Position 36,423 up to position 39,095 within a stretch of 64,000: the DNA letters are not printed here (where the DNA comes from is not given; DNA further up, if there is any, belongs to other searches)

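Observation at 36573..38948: T9SS-type C-terminal sorting domain on a beta-propeller protein: evidence for a Por/type IX secretion system in this high-GC organism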

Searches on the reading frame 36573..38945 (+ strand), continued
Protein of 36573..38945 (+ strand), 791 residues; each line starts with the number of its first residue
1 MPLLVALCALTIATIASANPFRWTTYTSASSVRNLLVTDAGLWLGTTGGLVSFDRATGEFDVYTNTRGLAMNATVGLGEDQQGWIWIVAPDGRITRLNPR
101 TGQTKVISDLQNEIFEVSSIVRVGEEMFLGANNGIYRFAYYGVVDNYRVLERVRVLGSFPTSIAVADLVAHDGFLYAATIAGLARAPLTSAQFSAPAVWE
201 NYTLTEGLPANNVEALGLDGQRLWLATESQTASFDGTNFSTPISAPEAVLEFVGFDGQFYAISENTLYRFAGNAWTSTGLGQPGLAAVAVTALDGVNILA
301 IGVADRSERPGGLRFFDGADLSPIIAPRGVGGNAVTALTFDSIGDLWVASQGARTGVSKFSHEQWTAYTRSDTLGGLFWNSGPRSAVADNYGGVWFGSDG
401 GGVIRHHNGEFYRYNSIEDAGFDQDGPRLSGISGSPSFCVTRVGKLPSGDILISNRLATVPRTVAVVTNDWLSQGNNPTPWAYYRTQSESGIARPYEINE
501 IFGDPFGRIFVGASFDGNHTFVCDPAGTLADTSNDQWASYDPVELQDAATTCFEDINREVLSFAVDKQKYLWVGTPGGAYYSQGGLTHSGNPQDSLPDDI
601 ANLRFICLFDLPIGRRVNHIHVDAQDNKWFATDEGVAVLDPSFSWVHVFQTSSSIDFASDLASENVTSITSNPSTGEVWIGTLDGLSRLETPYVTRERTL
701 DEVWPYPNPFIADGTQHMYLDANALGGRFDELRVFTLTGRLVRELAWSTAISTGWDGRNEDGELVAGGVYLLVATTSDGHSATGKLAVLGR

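Call 58: search_solved_structures(query=A1, max_evalue=0.01, show_alignments=1)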
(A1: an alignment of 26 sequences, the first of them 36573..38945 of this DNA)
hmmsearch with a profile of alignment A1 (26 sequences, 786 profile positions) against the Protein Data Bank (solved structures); distinct sequences matched with E-value up to 0.01: 11.
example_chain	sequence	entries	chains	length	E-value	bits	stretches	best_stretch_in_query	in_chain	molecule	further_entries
5m11_A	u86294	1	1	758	9.6e-60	206.1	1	23-772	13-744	Immunoreactive 84kD antigen PG93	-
4a2l_A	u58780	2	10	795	9.1e-48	166.5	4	220-411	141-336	TWO-COMPONENT SYSTEM SENSOR HISTIDINE KINASE/RESPONSE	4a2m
3v9f_A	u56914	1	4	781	8.3e-40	140.2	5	557-678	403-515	Two-component system sensor histidine kinase/response regulator, hybrid (One-component sys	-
3ott_A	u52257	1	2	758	3.2e-27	98.5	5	560-690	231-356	Two-component system sensor histidine kinase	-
3va6_A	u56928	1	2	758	3.3e-27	98.5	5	560-690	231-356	Two-component system sensor histidine kinase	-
6tjh_A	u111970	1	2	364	4.9e-05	25.2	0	36-134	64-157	Cake9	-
6tji_A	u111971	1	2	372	5.2e-05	25.1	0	35-134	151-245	Cake10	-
6tjg_A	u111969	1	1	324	9.8e-05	24.2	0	35-134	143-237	Cake8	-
6tjf_A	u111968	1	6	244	0.00079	21.2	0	35-134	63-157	Cake6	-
6tje_A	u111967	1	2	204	0.003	19.3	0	37-134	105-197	Cake5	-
7eh9_A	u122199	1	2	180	0.0082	17.8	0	730-776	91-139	Basal-body rod modification protein FlgD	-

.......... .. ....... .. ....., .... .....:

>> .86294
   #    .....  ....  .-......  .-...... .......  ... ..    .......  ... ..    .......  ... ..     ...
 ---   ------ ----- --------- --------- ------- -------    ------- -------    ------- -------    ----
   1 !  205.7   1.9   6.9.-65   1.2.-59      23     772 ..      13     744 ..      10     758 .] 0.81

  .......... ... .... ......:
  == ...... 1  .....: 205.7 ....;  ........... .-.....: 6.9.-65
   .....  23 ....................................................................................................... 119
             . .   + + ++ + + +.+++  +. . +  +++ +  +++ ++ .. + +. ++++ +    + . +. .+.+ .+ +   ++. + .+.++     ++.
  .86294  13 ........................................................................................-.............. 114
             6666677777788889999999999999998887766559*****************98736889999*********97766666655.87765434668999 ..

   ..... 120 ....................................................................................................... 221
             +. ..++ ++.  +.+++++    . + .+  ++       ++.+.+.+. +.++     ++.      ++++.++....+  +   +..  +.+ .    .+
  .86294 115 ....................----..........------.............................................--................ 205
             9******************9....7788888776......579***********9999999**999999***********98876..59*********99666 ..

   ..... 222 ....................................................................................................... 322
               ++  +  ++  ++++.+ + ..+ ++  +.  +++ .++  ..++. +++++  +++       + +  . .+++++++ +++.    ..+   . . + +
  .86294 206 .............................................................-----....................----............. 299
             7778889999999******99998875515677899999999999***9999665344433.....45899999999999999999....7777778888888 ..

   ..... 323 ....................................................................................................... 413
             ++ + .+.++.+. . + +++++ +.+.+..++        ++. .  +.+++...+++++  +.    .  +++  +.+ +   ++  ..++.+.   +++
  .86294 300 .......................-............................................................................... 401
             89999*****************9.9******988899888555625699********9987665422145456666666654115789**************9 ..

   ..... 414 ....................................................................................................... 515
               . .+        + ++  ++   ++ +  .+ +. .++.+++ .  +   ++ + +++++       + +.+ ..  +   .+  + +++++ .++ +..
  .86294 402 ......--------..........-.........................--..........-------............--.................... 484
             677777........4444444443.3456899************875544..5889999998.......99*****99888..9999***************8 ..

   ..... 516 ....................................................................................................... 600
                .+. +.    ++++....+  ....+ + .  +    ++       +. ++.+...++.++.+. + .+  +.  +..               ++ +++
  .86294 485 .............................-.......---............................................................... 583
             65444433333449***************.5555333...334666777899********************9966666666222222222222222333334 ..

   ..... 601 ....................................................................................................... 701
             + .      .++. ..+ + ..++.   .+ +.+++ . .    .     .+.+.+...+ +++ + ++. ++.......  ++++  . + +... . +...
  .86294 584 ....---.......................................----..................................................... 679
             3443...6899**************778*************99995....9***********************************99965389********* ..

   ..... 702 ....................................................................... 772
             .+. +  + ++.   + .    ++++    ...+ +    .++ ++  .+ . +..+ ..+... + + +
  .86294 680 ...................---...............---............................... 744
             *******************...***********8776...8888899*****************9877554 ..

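Call 98: search_protein_representatives(protein=window:36573-38945:+)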
Query: 791 residues. Proteins with E-value up to 0.001 (for the whole library): 18727; up to 1e-10: 4641; up to 1e-30: 189. The best 150 are listed.
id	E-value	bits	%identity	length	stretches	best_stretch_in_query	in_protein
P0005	0.0e+00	1173.7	66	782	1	1-791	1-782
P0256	1.0e-209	715.2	48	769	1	8-791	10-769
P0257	2.2e-208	710.8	45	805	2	205-791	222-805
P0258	9.6e-152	523.4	40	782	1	8-789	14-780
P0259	1.8e-151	522.5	49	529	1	248-791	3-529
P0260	7.8e-144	497.3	62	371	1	414-791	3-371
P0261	1.4e-95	337.7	62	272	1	511-791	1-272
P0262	8.4e-86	305.3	64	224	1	562-791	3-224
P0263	7.7e-80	285.6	32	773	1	5-789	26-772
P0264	2.2e-68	247.7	33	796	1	12-791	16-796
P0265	1.9e-67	244.6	48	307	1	24-306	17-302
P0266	9.6e-67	242.3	32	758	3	16-416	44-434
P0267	9.1e-64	232.4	31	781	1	21-790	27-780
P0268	1.1e-63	232.1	32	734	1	8-789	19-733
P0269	7.4e-61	222.8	32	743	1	6-790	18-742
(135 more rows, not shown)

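Call 102: search_protein_families(library=ncbifam, alignment_id=A6, max_evalue=4e-78)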
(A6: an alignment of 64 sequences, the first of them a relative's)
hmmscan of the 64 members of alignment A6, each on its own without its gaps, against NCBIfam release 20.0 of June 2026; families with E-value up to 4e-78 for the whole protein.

A. member 1, P0263 (773 aa): 0 families

B. families by the number of members that match (of 64 scanned): 1 family
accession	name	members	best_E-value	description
NF052228.1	T9SS_PorZ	38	7.2e-128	type IX secretion system anionic LPS delivery protein PorZ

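Call 103: search_protein_families(library=ncbifam, alignment_id=A6, max_evalue=1e-25)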
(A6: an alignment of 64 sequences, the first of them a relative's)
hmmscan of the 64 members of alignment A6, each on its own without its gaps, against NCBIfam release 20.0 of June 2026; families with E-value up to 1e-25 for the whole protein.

A. member 1, P0263 (773 aa): 1 family
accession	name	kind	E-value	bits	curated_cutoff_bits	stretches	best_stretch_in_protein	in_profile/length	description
NF052228.1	T9SS_PorZ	equivalog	8.4e-41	140.2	260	1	27-773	7-757/757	type IX secretion system anionic LPS delivery protein PorZ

B. families by the number of members that match (of 64 scanned): 1 family
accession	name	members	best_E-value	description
NF052228.1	T9SS_PorZ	64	7.2e-128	type IX secretion system anionic LPS delivery protein PorZ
